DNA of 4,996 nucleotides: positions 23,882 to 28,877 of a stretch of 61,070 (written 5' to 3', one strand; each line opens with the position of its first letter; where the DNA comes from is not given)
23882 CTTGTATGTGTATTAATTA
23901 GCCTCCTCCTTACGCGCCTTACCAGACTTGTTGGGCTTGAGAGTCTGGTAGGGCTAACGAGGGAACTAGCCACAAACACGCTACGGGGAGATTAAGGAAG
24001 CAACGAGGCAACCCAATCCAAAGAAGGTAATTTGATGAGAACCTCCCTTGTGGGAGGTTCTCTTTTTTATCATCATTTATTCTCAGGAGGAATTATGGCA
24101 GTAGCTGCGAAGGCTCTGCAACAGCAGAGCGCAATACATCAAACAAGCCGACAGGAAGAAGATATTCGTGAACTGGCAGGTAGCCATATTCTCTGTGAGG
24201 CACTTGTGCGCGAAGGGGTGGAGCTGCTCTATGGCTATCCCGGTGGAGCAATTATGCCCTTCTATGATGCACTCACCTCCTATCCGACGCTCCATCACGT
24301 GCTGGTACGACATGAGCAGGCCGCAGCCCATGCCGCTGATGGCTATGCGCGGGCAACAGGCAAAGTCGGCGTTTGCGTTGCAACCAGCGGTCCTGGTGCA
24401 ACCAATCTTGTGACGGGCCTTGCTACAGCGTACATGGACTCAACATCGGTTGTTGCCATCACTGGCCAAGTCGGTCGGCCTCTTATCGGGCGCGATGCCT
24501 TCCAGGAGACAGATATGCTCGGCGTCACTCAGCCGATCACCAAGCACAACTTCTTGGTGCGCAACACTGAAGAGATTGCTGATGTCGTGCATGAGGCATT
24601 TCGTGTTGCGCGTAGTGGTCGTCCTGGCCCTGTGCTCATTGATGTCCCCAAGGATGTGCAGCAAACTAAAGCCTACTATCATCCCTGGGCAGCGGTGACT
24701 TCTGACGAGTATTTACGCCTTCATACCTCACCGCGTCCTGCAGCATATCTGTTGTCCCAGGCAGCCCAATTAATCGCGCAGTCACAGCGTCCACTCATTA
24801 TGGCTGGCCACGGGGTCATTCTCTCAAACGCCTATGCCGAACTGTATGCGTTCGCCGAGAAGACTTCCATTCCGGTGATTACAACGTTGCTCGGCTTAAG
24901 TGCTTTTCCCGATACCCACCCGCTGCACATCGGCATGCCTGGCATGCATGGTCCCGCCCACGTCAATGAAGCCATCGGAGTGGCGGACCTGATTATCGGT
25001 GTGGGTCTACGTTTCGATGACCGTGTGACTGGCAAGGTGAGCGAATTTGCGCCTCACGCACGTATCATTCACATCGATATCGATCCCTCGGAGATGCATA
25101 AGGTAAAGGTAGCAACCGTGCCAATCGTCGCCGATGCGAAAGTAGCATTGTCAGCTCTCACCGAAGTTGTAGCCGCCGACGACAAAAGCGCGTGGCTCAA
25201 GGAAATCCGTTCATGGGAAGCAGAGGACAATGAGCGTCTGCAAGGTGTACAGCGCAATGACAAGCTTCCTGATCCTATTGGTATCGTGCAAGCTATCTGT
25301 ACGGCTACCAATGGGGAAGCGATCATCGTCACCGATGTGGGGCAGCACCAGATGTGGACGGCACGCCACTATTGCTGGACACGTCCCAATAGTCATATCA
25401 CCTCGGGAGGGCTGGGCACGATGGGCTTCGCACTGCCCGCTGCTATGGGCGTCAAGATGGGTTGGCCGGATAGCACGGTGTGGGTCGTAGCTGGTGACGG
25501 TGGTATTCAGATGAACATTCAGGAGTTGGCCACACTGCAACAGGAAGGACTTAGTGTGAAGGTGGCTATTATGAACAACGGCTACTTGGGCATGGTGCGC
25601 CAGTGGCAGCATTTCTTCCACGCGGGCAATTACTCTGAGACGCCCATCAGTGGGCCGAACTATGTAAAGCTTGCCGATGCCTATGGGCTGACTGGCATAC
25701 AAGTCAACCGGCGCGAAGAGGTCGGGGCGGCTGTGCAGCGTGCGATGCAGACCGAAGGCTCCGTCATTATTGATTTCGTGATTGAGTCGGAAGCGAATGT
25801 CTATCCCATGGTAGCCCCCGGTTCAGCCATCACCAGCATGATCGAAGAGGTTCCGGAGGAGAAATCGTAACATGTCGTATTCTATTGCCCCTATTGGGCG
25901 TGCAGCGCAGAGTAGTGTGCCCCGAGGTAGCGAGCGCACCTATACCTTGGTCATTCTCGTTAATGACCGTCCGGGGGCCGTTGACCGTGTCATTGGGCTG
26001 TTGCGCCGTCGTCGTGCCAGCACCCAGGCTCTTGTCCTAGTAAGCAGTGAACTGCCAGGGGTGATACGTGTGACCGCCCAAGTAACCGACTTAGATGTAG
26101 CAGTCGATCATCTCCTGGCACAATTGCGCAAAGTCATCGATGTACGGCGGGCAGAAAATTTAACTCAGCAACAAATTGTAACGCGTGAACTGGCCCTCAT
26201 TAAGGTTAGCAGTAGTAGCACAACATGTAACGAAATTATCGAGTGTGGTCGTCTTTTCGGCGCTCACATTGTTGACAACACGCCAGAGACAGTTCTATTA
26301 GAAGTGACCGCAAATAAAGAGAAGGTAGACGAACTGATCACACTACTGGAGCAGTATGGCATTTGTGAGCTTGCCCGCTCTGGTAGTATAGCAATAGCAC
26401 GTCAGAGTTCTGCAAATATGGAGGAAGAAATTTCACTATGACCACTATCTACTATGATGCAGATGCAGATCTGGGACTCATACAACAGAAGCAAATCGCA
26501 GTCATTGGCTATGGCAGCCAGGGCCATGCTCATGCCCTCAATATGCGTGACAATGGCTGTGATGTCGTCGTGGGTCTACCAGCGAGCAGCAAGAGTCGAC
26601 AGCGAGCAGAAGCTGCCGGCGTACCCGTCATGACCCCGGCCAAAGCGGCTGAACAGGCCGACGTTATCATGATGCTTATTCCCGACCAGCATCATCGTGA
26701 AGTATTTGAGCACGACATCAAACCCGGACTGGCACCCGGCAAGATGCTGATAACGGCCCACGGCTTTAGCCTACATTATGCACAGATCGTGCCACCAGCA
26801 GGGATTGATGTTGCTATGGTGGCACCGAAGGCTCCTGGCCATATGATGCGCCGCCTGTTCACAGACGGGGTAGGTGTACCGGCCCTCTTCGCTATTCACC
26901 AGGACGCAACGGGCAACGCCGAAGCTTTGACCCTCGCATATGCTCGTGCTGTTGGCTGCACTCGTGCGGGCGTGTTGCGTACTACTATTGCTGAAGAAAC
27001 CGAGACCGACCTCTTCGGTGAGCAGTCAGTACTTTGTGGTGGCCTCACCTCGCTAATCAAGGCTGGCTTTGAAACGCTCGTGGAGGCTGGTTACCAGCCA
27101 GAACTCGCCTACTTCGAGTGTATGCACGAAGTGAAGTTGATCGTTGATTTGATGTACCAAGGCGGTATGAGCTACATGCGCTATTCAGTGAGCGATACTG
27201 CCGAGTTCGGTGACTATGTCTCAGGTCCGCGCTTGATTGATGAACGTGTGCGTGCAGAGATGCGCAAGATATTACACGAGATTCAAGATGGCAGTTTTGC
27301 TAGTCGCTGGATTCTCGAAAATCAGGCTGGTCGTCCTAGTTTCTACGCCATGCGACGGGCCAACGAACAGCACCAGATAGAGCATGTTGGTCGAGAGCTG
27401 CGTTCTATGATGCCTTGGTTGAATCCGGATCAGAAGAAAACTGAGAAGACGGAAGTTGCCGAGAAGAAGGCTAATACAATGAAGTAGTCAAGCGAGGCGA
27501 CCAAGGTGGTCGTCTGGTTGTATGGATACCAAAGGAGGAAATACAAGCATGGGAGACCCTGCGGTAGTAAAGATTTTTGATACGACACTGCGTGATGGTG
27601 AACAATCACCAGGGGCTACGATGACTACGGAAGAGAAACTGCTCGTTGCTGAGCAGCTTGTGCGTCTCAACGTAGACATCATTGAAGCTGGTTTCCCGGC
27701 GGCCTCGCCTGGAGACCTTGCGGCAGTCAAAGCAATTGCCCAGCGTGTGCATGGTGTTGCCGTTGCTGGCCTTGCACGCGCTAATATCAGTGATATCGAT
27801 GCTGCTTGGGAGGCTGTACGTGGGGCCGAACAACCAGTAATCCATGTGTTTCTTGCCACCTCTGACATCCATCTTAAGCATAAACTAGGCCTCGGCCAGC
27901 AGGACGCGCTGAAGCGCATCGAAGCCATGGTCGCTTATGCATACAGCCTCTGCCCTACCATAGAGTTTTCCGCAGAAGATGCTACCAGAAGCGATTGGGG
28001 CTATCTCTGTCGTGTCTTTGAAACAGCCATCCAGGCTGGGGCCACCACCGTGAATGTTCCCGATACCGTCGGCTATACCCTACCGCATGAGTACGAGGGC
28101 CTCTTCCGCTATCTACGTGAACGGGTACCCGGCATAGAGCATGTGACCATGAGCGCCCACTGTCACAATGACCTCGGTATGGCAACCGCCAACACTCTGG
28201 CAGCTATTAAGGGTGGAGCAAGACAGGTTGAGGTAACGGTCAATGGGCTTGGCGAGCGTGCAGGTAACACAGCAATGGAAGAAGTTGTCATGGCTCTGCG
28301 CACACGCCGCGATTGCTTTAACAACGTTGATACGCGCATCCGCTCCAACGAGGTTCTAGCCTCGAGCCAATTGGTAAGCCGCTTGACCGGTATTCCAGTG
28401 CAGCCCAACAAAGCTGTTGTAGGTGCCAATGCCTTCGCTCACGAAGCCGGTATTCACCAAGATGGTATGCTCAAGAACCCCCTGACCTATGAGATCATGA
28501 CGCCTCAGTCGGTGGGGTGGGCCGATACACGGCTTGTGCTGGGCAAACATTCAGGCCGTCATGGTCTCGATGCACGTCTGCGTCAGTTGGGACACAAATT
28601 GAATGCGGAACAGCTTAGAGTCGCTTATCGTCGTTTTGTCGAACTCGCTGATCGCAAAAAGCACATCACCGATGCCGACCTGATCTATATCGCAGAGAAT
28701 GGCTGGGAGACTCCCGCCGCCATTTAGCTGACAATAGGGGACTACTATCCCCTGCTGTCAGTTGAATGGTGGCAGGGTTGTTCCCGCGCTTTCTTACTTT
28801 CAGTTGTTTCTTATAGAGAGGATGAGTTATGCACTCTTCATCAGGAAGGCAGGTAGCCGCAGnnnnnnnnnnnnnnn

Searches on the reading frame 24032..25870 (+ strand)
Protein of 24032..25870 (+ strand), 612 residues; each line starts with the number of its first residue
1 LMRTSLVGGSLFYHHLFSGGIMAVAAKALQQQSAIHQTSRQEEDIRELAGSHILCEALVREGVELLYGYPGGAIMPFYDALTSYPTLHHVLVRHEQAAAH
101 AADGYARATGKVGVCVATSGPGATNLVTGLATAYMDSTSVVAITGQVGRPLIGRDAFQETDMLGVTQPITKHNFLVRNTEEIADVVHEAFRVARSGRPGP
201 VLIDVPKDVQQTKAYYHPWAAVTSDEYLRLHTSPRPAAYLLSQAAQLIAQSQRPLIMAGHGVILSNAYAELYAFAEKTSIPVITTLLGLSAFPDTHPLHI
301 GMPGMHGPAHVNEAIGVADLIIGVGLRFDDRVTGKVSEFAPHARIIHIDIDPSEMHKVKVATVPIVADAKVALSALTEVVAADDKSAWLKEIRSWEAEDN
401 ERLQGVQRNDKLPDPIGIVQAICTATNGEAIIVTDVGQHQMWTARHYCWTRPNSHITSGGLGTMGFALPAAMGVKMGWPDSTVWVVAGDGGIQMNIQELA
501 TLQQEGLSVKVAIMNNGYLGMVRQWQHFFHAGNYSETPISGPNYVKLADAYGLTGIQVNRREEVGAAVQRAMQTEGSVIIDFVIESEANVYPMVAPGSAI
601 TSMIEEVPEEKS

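Call 15: search_protein_families(library=pfam, proteins=[window:24032-25870:+], max_evalue=0.001)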
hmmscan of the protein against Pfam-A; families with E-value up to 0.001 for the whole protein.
window:24032-25870:+ (612 aa): 3 families
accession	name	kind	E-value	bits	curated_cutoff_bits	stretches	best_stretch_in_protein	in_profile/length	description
PF02775.26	TPP_enzyme_C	-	1.8e-51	174.4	21.9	1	435-582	1-151/151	Thiamine pyrophosphate enzyme, C-terminal TPP binding domain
PF00205.28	TPP_enzyme_M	-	1.7e-47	161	30.4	1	242-376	2-137/137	Thiamine pyrophosphate enzyme, central domain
PF02776.23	TPP_enzyme_N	-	1e-38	132.2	26.8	1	50-162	3-116/119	Thiamine pyrophosphate enzyme, N-terminal TPP binding domain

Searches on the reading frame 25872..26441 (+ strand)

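Call 15: search_protein_families(library=pfam, proteins=[window:25872-26441:+], max_evalue=0.001)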
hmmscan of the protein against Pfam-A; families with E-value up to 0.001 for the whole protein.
window:25872-26441:+ (189 aa): 3 families
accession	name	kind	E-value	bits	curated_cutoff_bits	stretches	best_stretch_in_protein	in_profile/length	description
PF10369.15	ALS_ss_C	-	1e-24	86.7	23.2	1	105-177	1-73/74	Small subunit of acetolactate synthase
PF22629.2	ACT_AHAS_ss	-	3.5e-09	37.1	27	1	26-92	1-66/67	AHAS small subunit-like ACT domain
PF13710.12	ACT_5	-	3.1e-08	33.7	27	1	32-93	1-61/62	ACT domain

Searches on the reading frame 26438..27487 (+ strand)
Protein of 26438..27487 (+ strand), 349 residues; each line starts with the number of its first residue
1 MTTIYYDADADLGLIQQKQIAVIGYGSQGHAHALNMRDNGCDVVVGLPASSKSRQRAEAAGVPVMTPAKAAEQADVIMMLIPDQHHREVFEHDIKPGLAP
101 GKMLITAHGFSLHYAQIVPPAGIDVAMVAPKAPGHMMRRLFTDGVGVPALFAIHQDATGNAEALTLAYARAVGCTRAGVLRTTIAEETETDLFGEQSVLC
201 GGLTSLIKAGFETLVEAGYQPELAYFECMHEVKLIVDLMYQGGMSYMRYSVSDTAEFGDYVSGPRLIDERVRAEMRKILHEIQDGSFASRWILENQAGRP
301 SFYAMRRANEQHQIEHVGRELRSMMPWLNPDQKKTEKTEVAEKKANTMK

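Call 15: search_protein_families(library=pfam, proteins=[window:26438-27487:+], max_evalue=0.001)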
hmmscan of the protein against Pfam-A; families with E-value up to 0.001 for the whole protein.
window:26438-27487:+ (349 aa): 6 families
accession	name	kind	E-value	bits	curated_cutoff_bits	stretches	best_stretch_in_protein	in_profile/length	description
PF07991.19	KARI_N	-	1.5e-68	230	20.6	1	15-178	2-165/165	Acetohydroxy acid isomeroreductase, NADPH-binding domain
PF01450.25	KARI_C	-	2.4e-66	222.9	29.1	1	185-327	2-144/144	Ketol-acid reductoisomerase, C-terminal domain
PF03446.21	NAD_binding_2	-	9.9e-10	39.1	21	1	19-106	1-91/161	NAD binding domain of 6-phosphogluconate dehydrogenase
PF03807.23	F420_oxidored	-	2.5e-08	34.9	21.6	1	19-105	1-89/94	NADP oxidoreductase coenzyme F420-dependent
PF02826.25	2-Hacid_dh_C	-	1.2e-05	25.3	25.1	1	15-86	34-104/178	D-isomer specific 2-hydroxyacid dehydrogenase, NAD binding domain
PF01210.29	NAD_Gly3P_dh_N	-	0.00093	19.6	23.1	0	19-45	1-27/158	NAD-dependent glycerol-3-phosphate dehydrogenase N-terminus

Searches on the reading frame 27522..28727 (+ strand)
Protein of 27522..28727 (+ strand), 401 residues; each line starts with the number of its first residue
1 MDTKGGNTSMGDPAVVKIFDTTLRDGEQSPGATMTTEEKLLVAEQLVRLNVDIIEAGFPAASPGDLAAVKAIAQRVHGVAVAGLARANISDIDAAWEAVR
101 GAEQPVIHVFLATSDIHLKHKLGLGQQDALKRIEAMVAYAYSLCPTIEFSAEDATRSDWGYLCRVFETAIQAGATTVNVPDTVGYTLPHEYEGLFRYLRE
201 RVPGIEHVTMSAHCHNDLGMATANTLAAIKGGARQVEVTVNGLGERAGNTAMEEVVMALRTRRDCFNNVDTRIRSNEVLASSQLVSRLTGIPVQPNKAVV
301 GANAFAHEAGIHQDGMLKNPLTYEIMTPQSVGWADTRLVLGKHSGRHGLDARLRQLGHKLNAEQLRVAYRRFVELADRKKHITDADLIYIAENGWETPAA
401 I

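Call 15: search_protein_families(library=pfam, proteins=[window:27522-28727:+], max_evalue=0.001)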
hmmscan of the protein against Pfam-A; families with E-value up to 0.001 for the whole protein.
window:27522-28727:+ (401 aa): 2 families
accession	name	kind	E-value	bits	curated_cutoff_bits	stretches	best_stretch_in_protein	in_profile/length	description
PF00682.25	HMGL-like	-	6.5e-88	294.9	29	1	16-285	2-260/260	HMGL-like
PF22617.1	HCS_D2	-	1.5e-29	102.7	27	1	299-380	1-82/82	Homocitrate synthase post-HMGL domain-like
